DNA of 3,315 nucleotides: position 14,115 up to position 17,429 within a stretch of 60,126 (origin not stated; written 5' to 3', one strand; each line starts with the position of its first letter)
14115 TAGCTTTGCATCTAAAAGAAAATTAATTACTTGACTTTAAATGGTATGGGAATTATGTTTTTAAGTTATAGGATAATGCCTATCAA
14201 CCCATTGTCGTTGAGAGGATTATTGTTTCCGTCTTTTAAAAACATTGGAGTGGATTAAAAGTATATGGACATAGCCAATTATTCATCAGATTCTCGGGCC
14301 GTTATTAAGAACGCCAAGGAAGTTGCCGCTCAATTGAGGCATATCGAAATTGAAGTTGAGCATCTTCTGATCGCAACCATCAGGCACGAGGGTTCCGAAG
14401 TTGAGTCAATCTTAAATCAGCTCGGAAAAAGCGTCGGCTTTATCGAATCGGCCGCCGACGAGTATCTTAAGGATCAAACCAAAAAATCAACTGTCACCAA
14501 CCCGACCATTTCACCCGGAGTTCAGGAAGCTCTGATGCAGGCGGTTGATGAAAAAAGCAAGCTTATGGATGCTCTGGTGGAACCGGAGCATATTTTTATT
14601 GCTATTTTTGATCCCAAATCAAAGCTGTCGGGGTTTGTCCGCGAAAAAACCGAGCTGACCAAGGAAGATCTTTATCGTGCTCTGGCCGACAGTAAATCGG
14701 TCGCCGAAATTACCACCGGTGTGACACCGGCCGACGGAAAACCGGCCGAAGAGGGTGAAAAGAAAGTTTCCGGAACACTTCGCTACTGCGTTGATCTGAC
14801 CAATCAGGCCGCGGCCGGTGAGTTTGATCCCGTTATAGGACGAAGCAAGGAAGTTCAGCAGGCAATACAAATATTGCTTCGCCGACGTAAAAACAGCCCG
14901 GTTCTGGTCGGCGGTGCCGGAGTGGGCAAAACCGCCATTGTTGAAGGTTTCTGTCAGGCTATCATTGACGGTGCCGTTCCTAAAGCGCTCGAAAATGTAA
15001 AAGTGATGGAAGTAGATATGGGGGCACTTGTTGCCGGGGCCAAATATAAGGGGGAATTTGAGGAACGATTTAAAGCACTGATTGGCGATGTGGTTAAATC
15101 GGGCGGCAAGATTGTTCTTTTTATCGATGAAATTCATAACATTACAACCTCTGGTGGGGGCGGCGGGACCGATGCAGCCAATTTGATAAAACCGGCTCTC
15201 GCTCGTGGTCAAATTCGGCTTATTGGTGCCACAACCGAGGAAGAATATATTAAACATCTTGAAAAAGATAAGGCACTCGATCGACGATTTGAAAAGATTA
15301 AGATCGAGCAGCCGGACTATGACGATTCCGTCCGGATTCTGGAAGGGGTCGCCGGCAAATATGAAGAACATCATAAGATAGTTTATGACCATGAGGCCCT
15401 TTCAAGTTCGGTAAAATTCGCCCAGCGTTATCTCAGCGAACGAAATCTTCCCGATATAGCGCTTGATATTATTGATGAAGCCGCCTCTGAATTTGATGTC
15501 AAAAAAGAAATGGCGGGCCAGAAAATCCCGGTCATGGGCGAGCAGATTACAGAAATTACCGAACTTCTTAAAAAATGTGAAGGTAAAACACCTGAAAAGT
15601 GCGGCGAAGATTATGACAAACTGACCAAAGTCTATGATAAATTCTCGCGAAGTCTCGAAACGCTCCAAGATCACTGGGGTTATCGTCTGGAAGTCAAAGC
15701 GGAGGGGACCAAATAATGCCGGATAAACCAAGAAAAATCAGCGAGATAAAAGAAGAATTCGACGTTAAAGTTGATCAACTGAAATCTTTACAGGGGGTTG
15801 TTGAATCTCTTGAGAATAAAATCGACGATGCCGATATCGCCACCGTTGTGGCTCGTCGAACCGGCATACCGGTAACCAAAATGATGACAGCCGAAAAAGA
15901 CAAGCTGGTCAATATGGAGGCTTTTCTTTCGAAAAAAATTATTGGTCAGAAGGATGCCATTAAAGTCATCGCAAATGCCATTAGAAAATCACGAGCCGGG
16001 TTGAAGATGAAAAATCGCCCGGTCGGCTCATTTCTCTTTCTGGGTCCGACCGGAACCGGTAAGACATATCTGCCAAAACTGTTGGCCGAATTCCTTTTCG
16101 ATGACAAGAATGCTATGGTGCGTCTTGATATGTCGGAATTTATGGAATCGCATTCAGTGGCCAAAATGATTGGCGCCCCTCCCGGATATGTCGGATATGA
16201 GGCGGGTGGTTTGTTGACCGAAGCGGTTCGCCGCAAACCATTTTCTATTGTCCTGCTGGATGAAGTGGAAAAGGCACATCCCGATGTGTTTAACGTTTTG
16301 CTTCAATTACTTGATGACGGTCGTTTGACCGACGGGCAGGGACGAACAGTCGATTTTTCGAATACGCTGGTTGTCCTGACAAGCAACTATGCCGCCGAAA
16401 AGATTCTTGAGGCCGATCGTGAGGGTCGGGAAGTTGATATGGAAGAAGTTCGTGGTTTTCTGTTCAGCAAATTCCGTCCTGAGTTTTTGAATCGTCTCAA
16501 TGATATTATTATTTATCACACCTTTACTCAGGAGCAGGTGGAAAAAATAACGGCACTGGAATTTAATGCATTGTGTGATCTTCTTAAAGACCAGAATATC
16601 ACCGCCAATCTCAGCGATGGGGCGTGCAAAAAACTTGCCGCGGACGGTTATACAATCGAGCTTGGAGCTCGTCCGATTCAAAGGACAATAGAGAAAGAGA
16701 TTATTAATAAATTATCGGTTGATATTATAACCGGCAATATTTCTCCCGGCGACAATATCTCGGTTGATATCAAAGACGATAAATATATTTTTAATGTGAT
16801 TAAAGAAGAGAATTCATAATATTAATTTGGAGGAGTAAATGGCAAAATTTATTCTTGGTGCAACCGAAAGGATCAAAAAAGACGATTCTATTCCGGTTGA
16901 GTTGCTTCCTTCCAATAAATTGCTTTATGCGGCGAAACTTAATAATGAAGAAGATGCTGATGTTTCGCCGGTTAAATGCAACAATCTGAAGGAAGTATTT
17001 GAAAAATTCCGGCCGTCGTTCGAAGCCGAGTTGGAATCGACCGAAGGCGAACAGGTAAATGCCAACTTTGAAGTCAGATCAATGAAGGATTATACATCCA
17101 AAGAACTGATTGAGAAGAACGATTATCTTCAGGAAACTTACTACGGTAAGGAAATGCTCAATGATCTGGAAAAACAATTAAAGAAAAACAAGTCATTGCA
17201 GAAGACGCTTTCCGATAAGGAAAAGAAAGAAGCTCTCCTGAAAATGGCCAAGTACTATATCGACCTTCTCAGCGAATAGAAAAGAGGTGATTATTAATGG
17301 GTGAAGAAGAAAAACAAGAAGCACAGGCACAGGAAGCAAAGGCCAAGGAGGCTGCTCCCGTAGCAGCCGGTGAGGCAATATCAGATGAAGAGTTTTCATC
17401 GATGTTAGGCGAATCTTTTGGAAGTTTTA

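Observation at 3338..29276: Complete contractile T6SS core whose gene order and accessory set fit none of the described subtypes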

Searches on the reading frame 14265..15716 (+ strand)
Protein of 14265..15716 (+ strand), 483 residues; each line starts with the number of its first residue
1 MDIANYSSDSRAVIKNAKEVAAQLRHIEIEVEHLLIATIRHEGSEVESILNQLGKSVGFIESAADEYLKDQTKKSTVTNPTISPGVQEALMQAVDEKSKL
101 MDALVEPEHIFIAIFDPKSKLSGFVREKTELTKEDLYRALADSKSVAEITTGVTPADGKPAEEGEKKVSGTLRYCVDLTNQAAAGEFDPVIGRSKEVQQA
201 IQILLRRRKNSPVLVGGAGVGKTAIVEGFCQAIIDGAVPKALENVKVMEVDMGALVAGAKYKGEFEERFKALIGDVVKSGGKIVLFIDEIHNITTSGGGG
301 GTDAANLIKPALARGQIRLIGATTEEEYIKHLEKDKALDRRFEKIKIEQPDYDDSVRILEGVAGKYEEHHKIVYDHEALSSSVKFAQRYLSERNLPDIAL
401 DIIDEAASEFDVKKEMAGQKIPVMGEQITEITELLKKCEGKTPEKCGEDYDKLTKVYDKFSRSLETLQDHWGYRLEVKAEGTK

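Call 3: search_protein_families(library=pfam, proteins=[window:14265-15716:+], max_evalue=0.01)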
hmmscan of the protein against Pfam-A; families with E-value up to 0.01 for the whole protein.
window:14265-15716:+ (483 aa): 9 families
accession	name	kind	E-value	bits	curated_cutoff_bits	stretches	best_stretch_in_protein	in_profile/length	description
PF17871.7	AAA_lid_9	-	5.8e-23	81.2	22.8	1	353-442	3-92/104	AAA lid domain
PF00004.35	AAA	-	2.7e-12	47.7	21.2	1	213-344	2-125/131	ATPase family associated with various cellular activities (AAA)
PF02861.25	Clp_N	-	2.1e-10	41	20.7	1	17-68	1-52/53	Clp amino terminal domain, pathogenicity island component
PF05621.17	TniB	-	7.8e-07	29.2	22.4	1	277-349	115-186/189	Bacterial TniB protein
PF13191.12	AAA_16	-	8.5e-07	30.1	32.6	1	190-243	2-62/167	AAA ATPase domain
PF13401.12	AAA_22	-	0.00028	21.6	27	0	208-296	4-97/130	AAA domain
PF13173.12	AAA_14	-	0.0032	17.9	27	0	213-302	6-75/129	AAA domain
PF01637.24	ATPase_2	-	0.0075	16.5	33.2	0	256-319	82-150/225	ATPase domain predominantly from Archaea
PF13245.12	AAA_19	-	0.0086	16.7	25.1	0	210-235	12-37/134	AAA domain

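Call 5: search_protein_families(library=ncbifam, proteins=[window:14265-15716:+], max_evalue=0.01)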
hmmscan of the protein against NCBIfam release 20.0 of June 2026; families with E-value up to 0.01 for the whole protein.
window:14265-15716:+ (483 aa): 9 families
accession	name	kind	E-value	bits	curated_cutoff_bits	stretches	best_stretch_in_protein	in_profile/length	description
TIGR03346.1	chaperone_ClpB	equivalog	1.7e-116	390.6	1232.1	1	9-471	4-457/853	ATP-dependent chaperone ClpB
TIGR03345.1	VI_ClpV1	equivalog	5.2e-113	379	884.95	1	9-472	4-474/852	type VI secretion system ATPase TssH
TIGR02639.1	ClpA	equivalog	1.4e-109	367.4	993.15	1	10-435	5-432/734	ATP-dependent Clp protease ATP-binding subunit ClpA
NF008118.0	PRK10865.1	equivalog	2.5e-88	297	1417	1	14-416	14-407/857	ATP-dependent chaperone ClpB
NF033607.0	disagg_AAA_ClpG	exception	1.1e-86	291.7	1900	1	2-416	84-492/932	AAA family protein disaggregase ClpG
NF008263.0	PRK11034.1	equivalog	7.8e-84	282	1350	1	18-412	14-411/758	ATP-dependent Clp protease ATP-binding subunit ClpA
NF033606.1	heat_AAA_ClpK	exception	5.3e-82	276.1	1900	1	6-434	112-528/949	heat shock survival AAA family ATPase ClpK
NF009882.0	PRK13341.1-3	equivalog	0.0002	19.6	1197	1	214-341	59-161/734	AAA family ATPase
NF009883.0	PRK13341.1-4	equivalog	0.00028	18.9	668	1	253-360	87-181/729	AAA family ATPase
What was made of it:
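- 14265..15716 (+): ClpV/TssH first half: N-domain + AAA D1 + lid (483 aa). Calls 3 and 5.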

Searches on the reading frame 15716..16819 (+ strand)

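Call 3: search_protein_families(library=pfam, proteins=[window:15716-16819:+], max_evalue=0.01)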
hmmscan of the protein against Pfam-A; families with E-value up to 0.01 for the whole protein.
window:15716-16819:+ (367 aa): 10 families
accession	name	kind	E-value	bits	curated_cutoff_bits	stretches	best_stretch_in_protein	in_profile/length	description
PF07724.20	AAA_2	-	2.5e-63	213.5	27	1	101-264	1-166/166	AAA domain (Cdc48 subfamily)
PF10431.15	ClpB_D2-small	-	4.3e-18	65.6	21.9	1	271-350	2-81/81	C-terminal, D2-small domain, of ClpB protein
PF07728.20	AAA_5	-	8.7e-13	48.9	22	1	106-224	2-122/139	AAA domain (dynein-related subfamily)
PF00004.35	AAA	-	6e-10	40.1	21.2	1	107-238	2-121/131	ATPase family associated with various cellular activities (AAA)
PF00158.32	Sigma54_activat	-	4.6e-05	23.6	20.2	1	104-224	23-143/168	Sigma-54 interaction domain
PF13401.12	AAA_22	-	7.8e-05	23.4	27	1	105-201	7-110/130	AAA domain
PF06309.17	Torsin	-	0.00038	21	27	1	64-130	16-80/127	Torsin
PF12775.13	AAA_7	-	0.0016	18.4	25.8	1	105-152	35-82/181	P-loop containing dynein motor region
PF00437.27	T2SSE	-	0.0034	16.5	24.9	1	96-179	135-216/370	Type II/IV secretion system protein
PF20030.5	bpMoxR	-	0.0063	16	27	0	106-224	34-145/205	MoxR domain in the MoxR-vWA-beta-propeller ternary systems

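Call 5: search_protein_families(library=ncbifam, proteins=[window:15716-16819:+], max_evalue=0.01)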
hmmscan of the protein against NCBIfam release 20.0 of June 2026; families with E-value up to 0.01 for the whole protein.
window:15716-16819:+ (367 aa): 22 families
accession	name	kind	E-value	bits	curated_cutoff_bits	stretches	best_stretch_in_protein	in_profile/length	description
TIGR03346.1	chaperone_ClpB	equivalog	1.1e-140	470.6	1232.1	1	9-359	502-852/853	ATP-dependent chaperone ClpB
NF008118.0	PRK10865.1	equivalog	8e-125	417.7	1417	1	28-358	523-854/857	ATP-dependent chaperone ClpB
TIGR02639.1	ClpA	equivalog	1.7e-102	344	993.15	1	33-351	417-733/734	ATP-dependent Clp protease ATP-binding subunit ClpA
NF033607.0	disagg_AAA_ClpG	exception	9.2e-99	331.6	1900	1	6-350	528-874/932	AAA family protein disaggregase ClpG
NF033606.1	heat_AAA_ClpK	exception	6.3e-98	328.8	1900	1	35-354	575-900/949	heat shock survival AAA family ATPase ClpK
TIGR03345.1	VI_ClpV1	equivalog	2.2e-94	317.4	884.95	1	10-339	503-837/852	type VI secretion system ATPase TssH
NF008263.0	PRK11034.1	equivalog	2.5e-79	267.1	1350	1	34-359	419-742/758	ATP-dependent Clp protease ATP-binding subunit ClpA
NF003745.1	PRK05342.1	equivalog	4.1e-10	39.1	359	1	60-127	58-133/418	ATP-dependent Clp protease ATP-binding subunit ClpX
NF005304.0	PRK06835.1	equivalog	4.2e-07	29.4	215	1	66-146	145-226/330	ATP-binding protein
TIGR02397.1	dnaX_nterm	equivalog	6e-05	22.4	250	1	73-127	14-60/355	DNA polymerase III subunit gamma/tau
TIGR00390.1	hslU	equivalog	8e-05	21.7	362.45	1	69-145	8-86/441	ATP-dependent protease ATPase subunit HslU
TIGR00382.1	clpX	equivalog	8.2e-05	21.8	370.75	1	65-127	70-141/414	ATP-dependent protease ATP-binding subunit ClpX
NF011514.0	PRK14953.1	equivalog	0.0011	18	536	1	73-127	16-62/488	DNA polymerase III subunits gamma and tau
TIGR03499.1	FlhF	equivalog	0.0013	18.8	174.15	0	8-136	117-232/286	flagellar biosynthesis GTPase FlhF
NF011523.0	PRK14962.1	equivalog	0.0033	16.3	576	1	73-131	14-64/474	DNA polymerase III subunits gamma and tau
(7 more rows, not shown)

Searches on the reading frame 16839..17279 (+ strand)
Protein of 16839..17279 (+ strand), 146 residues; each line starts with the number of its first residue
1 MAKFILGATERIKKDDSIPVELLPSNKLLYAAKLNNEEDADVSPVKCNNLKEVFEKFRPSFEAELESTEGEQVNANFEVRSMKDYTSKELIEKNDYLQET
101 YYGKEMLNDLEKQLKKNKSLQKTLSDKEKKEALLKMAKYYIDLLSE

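Call 3: search_protein_families(library=pfam, proteins=[window:16839-17279:+], max_evalue=0.01)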
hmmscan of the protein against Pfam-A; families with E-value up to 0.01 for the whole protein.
window:16839-17279:+ (146 aa): 1 family
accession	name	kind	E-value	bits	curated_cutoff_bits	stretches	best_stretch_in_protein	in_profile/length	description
PF05591.17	T6SS_VipA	-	1.9e-07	31.4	24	1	38-135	48-152/155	Type VI secretion system, VipA, VC_A0107 or Hcp2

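Call 5: search_protein_families(library=ncbifam, proteins=[window:16839-17279:+], max_evalue=0.01)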
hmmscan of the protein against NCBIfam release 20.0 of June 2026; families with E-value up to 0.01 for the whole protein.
window:16839-17279:+ (146 aa): 1 family
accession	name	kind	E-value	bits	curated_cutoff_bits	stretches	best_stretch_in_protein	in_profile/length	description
TIGR03358.1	VI_chp_5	equivalog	7.5e-08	32.3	97.25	1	38-134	51-154/160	type VI secretion system contractile sheath small subunit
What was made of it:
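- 16839..17279 (+): TssB, small sheath subunit. PF05591 and TIGR03358 (calls 3, 5).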
